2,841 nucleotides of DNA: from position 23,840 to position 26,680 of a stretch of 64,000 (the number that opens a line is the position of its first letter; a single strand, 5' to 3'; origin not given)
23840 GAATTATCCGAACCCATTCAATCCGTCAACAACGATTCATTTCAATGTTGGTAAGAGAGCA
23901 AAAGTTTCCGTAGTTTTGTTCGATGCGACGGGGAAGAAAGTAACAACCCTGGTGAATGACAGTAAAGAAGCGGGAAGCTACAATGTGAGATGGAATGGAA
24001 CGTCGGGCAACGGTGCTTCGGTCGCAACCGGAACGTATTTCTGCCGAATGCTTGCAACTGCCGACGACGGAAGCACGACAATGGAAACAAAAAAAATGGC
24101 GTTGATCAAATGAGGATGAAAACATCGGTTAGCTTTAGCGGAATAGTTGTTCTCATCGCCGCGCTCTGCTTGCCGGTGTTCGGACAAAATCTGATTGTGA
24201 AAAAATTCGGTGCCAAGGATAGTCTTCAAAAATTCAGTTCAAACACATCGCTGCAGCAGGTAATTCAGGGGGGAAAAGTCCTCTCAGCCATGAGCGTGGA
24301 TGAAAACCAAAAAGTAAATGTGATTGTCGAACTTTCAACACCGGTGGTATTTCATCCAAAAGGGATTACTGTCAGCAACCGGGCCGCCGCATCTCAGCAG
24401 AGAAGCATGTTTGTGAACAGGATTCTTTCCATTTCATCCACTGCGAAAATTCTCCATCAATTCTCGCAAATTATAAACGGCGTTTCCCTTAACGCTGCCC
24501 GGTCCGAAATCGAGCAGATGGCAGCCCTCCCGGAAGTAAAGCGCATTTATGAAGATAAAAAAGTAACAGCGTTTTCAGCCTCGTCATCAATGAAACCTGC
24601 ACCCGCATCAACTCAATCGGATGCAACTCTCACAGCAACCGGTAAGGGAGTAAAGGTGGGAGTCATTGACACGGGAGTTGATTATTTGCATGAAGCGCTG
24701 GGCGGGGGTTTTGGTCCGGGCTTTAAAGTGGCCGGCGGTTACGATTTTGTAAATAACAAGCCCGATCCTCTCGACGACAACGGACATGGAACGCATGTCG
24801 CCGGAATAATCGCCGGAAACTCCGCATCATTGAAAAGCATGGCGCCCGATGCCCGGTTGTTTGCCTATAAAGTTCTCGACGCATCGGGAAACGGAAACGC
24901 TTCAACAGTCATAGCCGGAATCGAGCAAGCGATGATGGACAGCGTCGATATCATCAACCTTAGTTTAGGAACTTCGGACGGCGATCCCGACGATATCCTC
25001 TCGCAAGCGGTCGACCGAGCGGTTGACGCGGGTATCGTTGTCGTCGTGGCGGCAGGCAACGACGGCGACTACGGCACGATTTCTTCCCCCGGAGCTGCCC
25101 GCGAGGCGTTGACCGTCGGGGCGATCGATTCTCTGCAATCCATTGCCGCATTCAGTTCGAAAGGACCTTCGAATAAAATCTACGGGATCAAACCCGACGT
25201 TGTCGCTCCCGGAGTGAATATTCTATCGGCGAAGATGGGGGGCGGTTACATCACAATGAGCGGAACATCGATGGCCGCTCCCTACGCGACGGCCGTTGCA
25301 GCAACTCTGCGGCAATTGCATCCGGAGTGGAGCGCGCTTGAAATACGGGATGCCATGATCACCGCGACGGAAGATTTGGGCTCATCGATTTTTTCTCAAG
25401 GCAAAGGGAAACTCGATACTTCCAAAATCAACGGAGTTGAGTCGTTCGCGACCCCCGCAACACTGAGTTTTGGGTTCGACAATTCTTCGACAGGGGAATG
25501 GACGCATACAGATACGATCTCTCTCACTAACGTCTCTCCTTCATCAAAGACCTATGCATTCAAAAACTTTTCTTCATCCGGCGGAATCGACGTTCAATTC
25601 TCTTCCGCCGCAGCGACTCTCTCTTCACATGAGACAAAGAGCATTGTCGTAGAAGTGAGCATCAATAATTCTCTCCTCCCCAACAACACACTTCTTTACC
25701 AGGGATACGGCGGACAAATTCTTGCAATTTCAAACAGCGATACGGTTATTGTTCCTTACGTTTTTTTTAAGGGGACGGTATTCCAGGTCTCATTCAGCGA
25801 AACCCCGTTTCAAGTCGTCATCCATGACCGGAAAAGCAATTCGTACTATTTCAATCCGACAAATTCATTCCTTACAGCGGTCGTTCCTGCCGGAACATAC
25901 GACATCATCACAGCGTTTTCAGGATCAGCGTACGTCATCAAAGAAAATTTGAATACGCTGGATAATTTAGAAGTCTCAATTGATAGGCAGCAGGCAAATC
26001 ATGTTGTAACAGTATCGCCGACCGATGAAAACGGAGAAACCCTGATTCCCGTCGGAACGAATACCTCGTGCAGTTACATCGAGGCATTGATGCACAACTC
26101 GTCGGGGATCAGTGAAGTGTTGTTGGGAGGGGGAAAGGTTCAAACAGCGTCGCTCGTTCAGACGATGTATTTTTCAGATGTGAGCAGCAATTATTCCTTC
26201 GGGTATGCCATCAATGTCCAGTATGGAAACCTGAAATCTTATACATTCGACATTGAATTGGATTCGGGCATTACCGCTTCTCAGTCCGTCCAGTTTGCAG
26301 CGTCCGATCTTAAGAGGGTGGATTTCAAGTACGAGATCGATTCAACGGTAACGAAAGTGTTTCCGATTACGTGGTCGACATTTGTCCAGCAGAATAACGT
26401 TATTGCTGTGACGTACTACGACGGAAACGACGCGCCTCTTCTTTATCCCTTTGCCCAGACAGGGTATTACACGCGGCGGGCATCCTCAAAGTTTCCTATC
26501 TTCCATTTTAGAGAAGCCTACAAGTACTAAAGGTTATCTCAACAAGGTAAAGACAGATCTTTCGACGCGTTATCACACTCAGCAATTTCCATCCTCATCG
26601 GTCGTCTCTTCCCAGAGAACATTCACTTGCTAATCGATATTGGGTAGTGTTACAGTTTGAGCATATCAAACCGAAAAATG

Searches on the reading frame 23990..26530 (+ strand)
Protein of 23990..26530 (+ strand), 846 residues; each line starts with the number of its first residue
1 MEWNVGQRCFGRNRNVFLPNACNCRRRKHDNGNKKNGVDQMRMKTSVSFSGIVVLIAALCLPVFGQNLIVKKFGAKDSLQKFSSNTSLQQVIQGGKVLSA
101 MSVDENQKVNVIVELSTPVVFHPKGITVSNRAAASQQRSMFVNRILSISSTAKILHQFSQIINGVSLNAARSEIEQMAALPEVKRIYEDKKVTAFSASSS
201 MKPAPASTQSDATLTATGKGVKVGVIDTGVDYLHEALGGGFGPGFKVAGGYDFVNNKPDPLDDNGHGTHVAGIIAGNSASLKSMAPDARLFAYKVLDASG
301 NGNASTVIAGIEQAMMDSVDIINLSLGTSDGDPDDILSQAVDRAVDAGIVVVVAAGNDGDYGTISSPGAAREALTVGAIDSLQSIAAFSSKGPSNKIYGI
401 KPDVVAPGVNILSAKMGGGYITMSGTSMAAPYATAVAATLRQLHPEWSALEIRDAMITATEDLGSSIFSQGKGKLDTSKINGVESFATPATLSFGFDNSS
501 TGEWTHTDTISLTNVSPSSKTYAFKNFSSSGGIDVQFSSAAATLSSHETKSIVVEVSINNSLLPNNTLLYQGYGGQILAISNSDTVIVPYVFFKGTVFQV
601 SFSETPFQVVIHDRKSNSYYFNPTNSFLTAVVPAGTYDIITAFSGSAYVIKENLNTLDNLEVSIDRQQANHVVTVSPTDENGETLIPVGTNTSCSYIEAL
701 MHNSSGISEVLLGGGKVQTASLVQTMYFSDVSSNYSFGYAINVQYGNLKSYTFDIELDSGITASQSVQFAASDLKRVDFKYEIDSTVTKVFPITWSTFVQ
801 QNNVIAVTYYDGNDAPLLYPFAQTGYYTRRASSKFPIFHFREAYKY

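Call 56: search_protein_families(library=pfam, proteins=[window:23990-26530:+], max_evalue=0.00001)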
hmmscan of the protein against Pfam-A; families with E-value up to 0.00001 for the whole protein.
window:23990-26530:+ (846 aa): 2 families
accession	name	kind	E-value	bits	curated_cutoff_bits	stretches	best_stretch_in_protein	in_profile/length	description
PF00082.27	Peptidase_S8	-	1.2e-60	205.7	21.8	1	218-470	1-283/288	Subtilase family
PF05922.21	Inhibitor_I9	-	9.4e-07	29.9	21.2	1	136-193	21-80/82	Peptidase inhibitor I9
